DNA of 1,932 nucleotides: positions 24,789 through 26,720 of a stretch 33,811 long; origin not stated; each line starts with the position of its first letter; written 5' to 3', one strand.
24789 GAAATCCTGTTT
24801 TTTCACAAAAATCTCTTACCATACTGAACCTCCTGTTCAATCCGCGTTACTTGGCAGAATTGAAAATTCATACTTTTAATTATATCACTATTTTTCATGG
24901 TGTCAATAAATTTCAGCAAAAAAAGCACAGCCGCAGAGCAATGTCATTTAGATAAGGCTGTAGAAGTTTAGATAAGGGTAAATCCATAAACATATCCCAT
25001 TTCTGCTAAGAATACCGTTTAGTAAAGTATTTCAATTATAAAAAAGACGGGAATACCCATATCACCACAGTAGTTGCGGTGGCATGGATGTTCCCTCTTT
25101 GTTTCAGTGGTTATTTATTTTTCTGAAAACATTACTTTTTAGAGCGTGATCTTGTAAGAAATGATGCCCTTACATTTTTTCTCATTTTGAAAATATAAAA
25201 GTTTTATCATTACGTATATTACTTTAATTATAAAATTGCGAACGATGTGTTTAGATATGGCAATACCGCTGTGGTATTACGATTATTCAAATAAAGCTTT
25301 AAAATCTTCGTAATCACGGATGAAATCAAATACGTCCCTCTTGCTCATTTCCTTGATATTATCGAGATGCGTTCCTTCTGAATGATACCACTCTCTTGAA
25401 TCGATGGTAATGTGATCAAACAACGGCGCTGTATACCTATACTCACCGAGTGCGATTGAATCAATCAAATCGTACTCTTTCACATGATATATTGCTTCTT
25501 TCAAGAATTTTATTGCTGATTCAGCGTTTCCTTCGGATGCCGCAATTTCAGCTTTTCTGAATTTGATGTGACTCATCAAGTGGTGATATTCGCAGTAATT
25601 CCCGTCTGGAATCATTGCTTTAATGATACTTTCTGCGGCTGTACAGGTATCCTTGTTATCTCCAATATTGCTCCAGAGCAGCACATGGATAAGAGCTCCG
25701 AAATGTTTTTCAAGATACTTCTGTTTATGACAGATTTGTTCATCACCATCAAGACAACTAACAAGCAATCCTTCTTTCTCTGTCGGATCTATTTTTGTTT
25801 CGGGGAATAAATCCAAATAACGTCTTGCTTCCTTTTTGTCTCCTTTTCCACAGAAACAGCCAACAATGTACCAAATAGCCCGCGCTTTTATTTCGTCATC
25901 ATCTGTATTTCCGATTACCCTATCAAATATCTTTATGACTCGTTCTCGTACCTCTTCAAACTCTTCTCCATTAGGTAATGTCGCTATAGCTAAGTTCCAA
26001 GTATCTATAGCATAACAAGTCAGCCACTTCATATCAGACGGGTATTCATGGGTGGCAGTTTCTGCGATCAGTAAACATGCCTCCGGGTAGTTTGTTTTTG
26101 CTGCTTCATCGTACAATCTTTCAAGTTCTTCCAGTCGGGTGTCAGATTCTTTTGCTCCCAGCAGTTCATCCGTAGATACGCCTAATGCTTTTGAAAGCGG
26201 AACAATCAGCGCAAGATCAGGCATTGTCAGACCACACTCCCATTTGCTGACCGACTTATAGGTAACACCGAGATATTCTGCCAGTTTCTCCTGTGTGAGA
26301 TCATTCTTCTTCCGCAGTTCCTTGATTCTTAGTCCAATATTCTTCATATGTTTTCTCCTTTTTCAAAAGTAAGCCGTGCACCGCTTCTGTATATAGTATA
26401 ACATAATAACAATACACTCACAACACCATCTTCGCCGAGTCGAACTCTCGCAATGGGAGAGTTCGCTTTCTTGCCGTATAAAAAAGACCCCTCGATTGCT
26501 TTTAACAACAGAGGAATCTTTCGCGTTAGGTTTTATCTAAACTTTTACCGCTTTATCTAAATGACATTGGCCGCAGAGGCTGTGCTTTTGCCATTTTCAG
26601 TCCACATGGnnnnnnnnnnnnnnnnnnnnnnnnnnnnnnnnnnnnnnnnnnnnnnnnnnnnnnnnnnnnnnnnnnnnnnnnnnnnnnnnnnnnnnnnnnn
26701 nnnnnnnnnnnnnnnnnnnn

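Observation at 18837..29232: Recurrent three-gene set (YgjV membrane module + cytoplasmic SGNH esterase + acyltransferase-like protein) present twice, side by side, in permuted order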

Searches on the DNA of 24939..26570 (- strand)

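Call 72: search_dna_similar(query=window:24939-26570:-, collection=plasmids, mode=distant, max_rows=8)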
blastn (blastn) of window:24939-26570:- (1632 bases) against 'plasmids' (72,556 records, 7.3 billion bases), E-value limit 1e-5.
No match.
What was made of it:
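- Tried and rejected: There was no blastn match (call 72).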

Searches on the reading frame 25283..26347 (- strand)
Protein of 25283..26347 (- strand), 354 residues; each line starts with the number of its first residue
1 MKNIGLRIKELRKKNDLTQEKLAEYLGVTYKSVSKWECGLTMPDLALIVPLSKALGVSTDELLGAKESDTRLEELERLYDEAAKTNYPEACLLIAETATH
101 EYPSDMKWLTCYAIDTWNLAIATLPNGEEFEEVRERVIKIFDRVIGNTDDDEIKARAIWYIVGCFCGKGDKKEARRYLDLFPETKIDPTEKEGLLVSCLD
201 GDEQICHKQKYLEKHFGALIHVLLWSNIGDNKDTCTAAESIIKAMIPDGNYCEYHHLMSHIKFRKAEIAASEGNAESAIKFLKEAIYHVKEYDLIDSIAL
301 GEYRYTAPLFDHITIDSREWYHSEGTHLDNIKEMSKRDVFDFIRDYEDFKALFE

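Call 3: search_protein_families(library=pfam, proteins=[window:25283-26347:-], max_evalue=0.01)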
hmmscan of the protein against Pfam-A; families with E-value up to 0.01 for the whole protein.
window:25283-26347:- (354 aa): 8 families
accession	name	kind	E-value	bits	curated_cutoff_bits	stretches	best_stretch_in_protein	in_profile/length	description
PF01381.28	HTH_3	-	4.2e-15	56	23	1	8-62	1-55/55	Helix-turn-helix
PF12844.13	HTH_19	-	2e-07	31.3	30.2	1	7-63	3-59/64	Helix-turn-helix domain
PF13560.12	HTH_31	-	2.3e-07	31.4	27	1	4-62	2-61/64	Helix-turn-helix domain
PF13443.12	HTH_26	-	0.0027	18.4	22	1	7-65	1-60/63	Cro/C1-type HTH DNA-binding domain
PF14549.12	P22_Cro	-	0.0037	17.4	30.2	0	19-42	12-33/60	DNA-binding transcriptional regulator Cro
PF15731.11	MqsA_antitoxin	-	0.0039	17.7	30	1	7-49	73-115/131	Antitoxin component of bacterial toxin-antitoxin system, MqsA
PF21593.2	DUF6853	-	0.0055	17.6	27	0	95-119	25-50/120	Family of unknown function (DUF6853)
PF07022.19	Phage_CI_repr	-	0.0069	17.1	22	0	19-67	15-62/65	Bacteriophage CI repressor helix-turn-helix domain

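Call 4: search_protein_families(library=ncbifam, proteins=[window:25283-26347:-], max_evalue=0.01)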
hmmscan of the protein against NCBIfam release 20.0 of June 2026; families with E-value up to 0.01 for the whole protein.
window:25283-26347:- (354 aa): 15 families
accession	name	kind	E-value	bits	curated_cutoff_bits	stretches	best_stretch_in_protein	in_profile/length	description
NF041951.1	phage_RstR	subfamily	7.4e-15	55.1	80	1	4-76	3-75/108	RstR family transcriptional repressor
TIGR03070.1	couple_hipB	subfamily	2.4e-08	33.8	71.65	1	3-57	2-56/58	type II toxin-antitoxin system Y4mF family antitoxin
NF047948.1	male_kill_WMK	equivalog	4.6e-08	32.9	300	1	2-86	161-246/300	WO male-killing family protein Wmk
NF007257.0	PRK09706.1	subfamily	1.6e-07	31.2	101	1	2-67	4-69/135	transcriptional repressor DicA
TIGR03830.1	CxxCG_CxxCG_HTH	subfamily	6.5e-07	29.2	61.8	1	5-46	67-108/127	type II TA system antitoxin MqsA family protein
NF041575.1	antitoxPezA_Strep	equivalog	1.1e-05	25.5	290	1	4-70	2-68/158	type II toxin-antitoxin system antitoxin PezA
NF006015.0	PRK08154.1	subfamily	1.1e-05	24.8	204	1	2-101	29-129/314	anaerobic benzoate catabolism transcriptional regulator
TIGR00270.2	TIGR00270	equivalog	1.4e-05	25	110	1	5-60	77-132/159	multiprotein bridging factor aMBF1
NF052239.1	antitox_spr1629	equivalog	4e-05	22.9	335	1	4-60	3-59/377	spr1629 family repressor/antitoxin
NF040522.1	VC1465_fam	subfamily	6.1e-05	23.1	70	1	8-42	1-36/111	VC1465 family Xer recombination activation factor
NF007408.0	PRK09943.1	equivalog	0.002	17.7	211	1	4-68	8-72/185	HTH-type transcriptional regulator PuuR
NF003162.0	PRK04140.1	equivalog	0.0031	16.6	263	1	6-57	129-180/317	transcriptional regulator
NF047542.1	telomere_Tap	equivalog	0.0042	15.9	600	1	9-44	23-58/695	telomere-associated protein Tap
NF047558.1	TPR_END_plus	domain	0.0049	16.8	32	0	263-288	3-28/56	TPR end-of-group domain-containing protein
NF007271.0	PRK09726.1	equivalog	0.0087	16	79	0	7-58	16-67/88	type II toxin-antitoxin system antitoxin HipB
